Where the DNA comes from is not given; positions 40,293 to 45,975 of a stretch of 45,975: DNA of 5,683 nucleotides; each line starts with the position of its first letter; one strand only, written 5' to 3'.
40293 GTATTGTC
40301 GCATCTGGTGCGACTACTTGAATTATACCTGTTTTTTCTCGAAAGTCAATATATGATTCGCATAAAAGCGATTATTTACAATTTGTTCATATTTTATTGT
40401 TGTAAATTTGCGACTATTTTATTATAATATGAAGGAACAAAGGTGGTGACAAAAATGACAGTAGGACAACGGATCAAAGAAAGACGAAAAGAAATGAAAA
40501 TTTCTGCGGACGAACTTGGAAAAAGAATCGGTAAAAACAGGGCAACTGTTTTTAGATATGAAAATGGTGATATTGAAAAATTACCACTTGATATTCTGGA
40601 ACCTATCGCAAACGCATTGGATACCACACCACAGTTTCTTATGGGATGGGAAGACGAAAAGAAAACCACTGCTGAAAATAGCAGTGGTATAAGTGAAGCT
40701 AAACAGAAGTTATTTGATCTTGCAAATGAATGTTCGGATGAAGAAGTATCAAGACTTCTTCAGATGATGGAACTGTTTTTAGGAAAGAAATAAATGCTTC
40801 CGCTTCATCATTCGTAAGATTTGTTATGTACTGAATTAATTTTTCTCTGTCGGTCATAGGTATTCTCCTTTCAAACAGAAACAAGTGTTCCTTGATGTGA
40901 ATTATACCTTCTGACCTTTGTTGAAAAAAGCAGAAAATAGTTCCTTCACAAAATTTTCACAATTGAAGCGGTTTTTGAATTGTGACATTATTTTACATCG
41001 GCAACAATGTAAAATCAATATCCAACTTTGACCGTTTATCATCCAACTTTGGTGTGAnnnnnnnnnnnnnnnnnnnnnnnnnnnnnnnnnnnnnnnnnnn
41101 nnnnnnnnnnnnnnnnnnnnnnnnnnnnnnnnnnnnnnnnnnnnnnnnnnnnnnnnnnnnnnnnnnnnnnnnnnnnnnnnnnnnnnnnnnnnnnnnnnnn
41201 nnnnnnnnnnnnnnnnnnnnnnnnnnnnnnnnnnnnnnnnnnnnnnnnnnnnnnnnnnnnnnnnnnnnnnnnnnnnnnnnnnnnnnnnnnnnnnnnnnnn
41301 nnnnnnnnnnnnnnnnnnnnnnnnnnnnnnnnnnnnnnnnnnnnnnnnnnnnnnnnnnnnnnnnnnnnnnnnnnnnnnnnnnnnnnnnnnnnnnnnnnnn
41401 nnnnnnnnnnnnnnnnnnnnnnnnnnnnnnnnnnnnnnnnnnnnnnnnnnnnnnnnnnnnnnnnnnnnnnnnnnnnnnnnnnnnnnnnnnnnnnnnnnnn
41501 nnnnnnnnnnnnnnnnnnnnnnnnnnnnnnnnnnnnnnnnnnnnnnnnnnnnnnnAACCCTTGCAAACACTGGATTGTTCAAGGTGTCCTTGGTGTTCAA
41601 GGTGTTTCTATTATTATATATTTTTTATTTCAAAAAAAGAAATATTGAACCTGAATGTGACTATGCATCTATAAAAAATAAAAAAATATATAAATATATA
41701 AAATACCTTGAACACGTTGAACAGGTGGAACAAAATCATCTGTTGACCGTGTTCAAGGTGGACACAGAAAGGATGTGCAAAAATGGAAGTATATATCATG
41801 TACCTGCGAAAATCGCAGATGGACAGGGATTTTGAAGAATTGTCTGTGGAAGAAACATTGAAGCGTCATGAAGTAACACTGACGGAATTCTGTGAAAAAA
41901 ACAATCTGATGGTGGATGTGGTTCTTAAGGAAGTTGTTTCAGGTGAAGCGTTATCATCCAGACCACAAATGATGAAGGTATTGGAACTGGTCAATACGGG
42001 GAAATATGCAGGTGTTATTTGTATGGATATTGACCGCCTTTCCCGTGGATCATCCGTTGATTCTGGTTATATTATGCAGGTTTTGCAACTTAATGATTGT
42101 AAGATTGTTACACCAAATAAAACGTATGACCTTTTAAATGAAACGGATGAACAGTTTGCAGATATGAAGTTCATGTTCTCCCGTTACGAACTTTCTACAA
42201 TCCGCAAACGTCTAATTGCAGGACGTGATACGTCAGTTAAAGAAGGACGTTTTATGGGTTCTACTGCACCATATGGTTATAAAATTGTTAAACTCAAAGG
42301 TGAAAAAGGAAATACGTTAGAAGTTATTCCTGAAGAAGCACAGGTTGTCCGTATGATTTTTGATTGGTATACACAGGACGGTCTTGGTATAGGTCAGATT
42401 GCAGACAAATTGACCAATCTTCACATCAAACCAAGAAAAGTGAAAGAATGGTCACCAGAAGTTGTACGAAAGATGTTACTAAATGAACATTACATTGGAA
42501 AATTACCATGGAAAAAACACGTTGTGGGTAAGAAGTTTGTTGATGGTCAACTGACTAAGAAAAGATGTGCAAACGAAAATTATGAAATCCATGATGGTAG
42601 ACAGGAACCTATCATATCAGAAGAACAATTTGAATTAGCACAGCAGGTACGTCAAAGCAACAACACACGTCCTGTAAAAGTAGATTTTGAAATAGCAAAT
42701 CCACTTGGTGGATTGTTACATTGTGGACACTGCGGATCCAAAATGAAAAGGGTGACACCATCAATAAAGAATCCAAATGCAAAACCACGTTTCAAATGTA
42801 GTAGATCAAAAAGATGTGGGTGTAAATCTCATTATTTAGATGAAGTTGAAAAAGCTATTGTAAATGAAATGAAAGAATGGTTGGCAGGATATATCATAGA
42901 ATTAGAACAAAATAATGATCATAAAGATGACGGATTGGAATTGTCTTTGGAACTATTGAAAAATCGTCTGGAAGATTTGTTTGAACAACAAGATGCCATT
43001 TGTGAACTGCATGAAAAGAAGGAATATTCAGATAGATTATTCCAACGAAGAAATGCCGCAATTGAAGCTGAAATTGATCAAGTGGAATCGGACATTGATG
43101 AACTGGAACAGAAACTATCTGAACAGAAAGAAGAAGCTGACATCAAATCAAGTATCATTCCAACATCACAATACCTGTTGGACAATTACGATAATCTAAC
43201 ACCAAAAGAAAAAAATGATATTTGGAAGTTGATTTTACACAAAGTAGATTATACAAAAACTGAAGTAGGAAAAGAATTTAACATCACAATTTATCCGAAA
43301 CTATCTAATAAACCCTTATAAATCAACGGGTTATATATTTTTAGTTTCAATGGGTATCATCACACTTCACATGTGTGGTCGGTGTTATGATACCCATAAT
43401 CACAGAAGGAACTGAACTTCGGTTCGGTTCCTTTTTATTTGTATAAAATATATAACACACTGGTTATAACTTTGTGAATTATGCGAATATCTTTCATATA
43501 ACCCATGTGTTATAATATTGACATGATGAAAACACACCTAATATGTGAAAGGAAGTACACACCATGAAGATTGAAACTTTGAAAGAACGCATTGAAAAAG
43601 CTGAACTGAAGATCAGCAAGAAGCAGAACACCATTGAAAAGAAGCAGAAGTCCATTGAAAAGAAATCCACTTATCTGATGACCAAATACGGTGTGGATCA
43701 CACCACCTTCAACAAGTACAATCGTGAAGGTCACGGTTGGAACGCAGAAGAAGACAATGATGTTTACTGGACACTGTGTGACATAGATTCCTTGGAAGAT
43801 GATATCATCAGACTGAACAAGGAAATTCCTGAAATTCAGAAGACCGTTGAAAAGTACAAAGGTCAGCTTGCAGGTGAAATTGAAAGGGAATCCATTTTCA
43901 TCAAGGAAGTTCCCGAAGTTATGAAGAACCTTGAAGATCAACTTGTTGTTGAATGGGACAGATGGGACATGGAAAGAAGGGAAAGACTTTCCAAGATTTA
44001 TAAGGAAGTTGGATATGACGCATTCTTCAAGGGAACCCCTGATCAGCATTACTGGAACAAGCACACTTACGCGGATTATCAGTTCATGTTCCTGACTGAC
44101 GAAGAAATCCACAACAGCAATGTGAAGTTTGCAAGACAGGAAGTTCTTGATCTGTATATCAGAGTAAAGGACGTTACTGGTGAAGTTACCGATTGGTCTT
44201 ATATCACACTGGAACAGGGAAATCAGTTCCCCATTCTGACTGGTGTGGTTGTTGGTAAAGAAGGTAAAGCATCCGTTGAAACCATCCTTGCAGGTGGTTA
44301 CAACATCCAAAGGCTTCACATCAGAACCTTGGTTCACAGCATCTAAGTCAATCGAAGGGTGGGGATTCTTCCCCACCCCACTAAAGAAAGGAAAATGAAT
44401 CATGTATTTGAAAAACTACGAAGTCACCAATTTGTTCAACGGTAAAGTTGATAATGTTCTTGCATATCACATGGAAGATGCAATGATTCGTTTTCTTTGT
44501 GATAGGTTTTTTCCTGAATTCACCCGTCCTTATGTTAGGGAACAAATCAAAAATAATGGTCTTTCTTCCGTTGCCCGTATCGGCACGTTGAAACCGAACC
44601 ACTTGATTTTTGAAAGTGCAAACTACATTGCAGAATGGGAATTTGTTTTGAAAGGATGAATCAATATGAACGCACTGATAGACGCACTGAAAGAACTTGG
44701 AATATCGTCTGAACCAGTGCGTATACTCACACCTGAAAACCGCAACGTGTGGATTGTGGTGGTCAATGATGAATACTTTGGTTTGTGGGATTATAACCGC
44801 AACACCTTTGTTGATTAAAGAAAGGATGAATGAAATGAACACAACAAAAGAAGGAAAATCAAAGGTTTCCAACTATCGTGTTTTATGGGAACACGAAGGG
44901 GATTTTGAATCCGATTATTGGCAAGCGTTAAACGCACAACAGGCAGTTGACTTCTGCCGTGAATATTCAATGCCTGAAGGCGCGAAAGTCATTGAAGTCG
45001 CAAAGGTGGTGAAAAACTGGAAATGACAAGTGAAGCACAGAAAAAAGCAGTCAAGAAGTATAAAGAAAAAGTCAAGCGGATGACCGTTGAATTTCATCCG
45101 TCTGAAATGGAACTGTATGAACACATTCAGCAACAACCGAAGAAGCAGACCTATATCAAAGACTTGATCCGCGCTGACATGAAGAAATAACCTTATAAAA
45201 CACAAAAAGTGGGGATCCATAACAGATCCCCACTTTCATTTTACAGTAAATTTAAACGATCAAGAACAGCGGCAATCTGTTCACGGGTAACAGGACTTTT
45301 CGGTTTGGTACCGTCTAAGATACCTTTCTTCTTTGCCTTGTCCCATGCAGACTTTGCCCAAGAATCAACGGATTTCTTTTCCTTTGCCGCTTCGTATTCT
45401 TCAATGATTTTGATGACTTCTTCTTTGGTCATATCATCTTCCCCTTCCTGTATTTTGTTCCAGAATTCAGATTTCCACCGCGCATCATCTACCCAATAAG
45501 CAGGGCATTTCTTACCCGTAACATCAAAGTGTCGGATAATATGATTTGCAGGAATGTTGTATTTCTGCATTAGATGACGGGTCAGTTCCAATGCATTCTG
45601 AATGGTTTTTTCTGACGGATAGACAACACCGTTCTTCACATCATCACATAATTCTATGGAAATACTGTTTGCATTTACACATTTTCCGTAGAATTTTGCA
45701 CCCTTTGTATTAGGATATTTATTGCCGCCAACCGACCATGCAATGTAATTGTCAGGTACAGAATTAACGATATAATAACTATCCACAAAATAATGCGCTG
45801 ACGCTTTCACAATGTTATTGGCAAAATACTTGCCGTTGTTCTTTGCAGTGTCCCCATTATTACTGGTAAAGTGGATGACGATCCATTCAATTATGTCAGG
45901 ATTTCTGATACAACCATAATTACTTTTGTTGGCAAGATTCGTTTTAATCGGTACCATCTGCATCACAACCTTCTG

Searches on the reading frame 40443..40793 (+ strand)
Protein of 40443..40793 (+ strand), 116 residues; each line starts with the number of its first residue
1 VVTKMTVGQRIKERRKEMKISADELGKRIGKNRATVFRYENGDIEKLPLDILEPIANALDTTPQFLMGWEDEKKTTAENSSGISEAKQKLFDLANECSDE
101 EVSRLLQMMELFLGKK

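Call 7: search_protein_families(library=pfam, proteins=[window:40443-40793:+], max_evalue=0.01)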
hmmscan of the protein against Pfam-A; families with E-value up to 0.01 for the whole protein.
window:40443-40793:+ (116 aa): 6 families
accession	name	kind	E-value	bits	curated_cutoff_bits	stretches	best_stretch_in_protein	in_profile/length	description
PF01381.28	HTH_3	-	2.9e-11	43.7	23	1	11-66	1-55/55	Helix-turn-helix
PF13443.12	HTH_26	-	1.6e-09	38.3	22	1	10-72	1-63/63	Cro/C1-type HTH DNA-binding domain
PF13560.12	HTH_31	-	1.3e-06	29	27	1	8-63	3-58/64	Helix-turn-helix domain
PF12844.13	HTH_19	-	0.00042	20.6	30.2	1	8-67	1-59/64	Helix-turn-helix domain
PF20432.4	Xre-like-HTH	-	0.0073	17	25.8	0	17-42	21-45/63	Antitoxin Xre-like helix-turn-helix domain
PF13744.12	HTH_37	-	0.0092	16.2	27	0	2-61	14-73/80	Helix-turn-helix domain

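Call 8: search_protein_families(library=phrogs, proteins=[window:40443-40793:+], max_evalue=0.001)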
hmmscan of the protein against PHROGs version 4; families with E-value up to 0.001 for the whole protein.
window:40443-40793:+ (116 aa): 13 families
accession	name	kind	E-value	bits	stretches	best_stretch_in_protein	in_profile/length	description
phrog_8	-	transcription regulation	3.5e-17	63.9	1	3-96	73-150/346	transcriptional regulator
phrog_4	-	transcription regulation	1.8e-13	51.2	1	4-79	134-204/400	transcriptional repressor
phrog_3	-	transcription regulation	4.2e-11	44.3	1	1-82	83-161/430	transcriptional repressor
phrog_2967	-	transcription regulation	1.9e-10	41.7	1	4-95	8-95/225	transcriptional regulator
phrog_2439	-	transcription regulation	3e-09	37.2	1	4-73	5-73/367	transcriptional regulator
phrog_1373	-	transcription regulation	2.2e-08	35.3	1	6-88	63-143/166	transcriptional regulator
phrog_5823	-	transcription regulation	4.1e-07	30.5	1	3-80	3-81/404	transcriptional regulator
phrog_2328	-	transcription regulation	3.9e-05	24.4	1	4-82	13-92/128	transcriptional repressor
phrog_32768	-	unknown function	7.8e-05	22.5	1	4-60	7-63/446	-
phrog_34939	-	unknown function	0.00014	22.6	1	6-84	9-89/280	-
phrog_4739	-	unknown function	0.00017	22.2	1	7-96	68-157/167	-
phrog_4836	-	transcription regulation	0.00032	21.3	1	6-88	75-147/194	CII-like regulator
phrog_7950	-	transcription regulation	0.00062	20.8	0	5-41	6-42/68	transcriptional repressor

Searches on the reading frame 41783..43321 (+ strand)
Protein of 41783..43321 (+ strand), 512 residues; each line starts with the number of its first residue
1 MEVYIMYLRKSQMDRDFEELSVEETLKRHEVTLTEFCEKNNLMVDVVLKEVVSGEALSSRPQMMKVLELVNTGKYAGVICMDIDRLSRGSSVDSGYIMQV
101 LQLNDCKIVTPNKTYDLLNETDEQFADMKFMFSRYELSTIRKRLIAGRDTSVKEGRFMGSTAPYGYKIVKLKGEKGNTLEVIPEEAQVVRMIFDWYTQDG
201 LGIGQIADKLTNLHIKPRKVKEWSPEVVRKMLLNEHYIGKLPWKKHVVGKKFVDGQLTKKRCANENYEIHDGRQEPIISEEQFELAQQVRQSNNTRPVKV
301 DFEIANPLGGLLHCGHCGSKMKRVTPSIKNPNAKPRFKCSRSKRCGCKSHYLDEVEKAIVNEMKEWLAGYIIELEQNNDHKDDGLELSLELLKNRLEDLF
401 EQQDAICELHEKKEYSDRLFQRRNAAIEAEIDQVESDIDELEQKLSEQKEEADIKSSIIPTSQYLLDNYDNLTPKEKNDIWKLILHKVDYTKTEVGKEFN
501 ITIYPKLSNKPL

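Call 7: search_protein_families(library=pfam, proteins=[window:41783-43321:+], max_evalue=0.01)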
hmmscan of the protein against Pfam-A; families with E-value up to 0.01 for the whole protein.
window:41783-43321:+ (512 aa): 3 families
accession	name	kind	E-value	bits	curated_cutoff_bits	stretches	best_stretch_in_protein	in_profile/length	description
PF07508.19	Recombinase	-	2.3e-23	82.8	21.1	1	183-292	1-101/102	Recombinase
PF00239.26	Resolvase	-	1.7e-17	64.3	23.3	1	5-156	2-144/145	Resolvase, N terminal domain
PF13408.12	Zn_ribbon_recom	-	2.6e-10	40.9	25.3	1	307-363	1-57/58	Recombinase zinc beta ribbon domain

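Call 8: search_protein_families(library=phrogs, proteins=[window:41783-43321:+], max_evalue=0.001)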
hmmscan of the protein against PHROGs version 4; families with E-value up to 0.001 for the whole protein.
window:41783-43321:+ (512 aa): 3 families
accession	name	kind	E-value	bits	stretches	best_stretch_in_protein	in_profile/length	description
phrog_95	-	integration and excision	9.4e-100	336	1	5-504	91-572/651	integrase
phrog_125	-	DNA, RNA and nucleotide metabolism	2.4e-21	77.4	1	3-294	21-252/254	DNA invertase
phrog_6620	-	integration and excision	4.1e-05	24.2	1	23-117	70-158/201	transposase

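Call 23: find_related_loci(query=window:41783-43321:+, collection=viral_contigs, flank=4000)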
Query window:41783-43321:+ (512 aa) in viral_contigs; peptide patterns used: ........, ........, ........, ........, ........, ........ (x = any residue, [..] = any of these).
3 stretches matched a pattern; 2 encode a relative of the query (tblastn E <= 1e-3); 2 distinct loci.
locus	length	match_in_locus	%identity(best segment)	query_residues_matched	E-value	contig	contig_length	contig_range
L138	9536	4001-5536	84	1-512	0e+0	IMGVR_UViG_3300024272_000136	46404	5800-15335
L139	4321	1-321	96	406-512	1e-61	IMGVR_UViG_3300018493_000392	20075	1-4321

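Call 31: search_protein_families(library=pfam, proteins=[L138:3322-3702:+], max_evalue=0.01)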
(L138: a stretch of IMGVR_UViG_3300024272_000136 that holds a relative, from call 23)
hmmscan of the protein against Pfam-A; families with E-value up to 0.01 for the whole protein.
L138:3322-3702:+ (126 aa): 5 families
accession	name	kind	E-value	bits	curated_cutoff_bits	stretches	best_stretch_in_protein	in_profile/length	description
PF01381.28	HTH_3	-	2.7e-12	47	23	1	7-62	1-55/55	Helix-turn-helix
PF12844.13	HTH_19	-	9.5e-12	45.1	30.2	1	4-63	1-59/64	Helix-turn-helix domain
PF13560.12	HTH_31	-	1e-09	39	27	1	3-59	2-58/64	Helix-turn-helix domain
PF13443.12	HTH_26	-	1.5e-07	32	22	1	6-62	1-57/63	Cro/C1-type HTH DNA-binding domain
PF15731.11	MqsA_antitoxin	-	0.0063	17.1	30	0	4-51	71-117/131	Antitoxin component of bacterial toxin-antitoxin system, MqsA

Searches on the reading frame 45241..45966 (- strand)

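Call 13: search_protein_families(library=phrogs, proteins=[window:45241-45966:-], max_evalue=0.0001)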
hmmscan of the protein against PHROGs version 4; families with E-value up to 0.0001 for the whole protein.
window:45241-45966:- (241 aa): 13 families
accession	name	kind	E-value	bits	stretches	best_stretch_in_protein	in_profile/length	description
phrog_833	-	lysis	2.4e-35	123.7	1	2-210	6-209/294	endolysin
phrog_670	-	lysis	3.3e-32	113.1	1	18-182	105-260/596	endolysin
phrog_3088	-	lysis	1.6e-31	110.9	1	4-206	1-190/248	amidase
phrog_1794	-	lysis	8.9e-31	108.5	1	7-189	36-219/336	amidase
phrog_9611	-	lysis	8.9e-28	98.5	1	26-189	23-182/246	endolysin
phrog_1493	-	lysis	3e-26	93.5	1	1-239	6-258/394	endolysin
phrog_19265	-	unknown function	2.8e-24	87.3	1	14-212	12-205/293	-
phrog_2338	-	lysis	1.1e-22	81.9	1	5-201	6-199/346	endolysin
phrog_18955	-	unknown function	1.1e-11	45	1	21-208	293-467/483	-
phrog_5182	-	lysis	6.6e-11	43.4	1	27-219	36-225/321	endolysin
phrog_15001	-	lysis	6.8e-08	33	1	46-153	70-164/367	endolysin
phrog_4018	-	lysis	3.4e-05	24.7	1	23-205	28-189/285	amidase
phrog_35436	-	lysis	8.1e-05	23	0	95-157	74-136/266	amidase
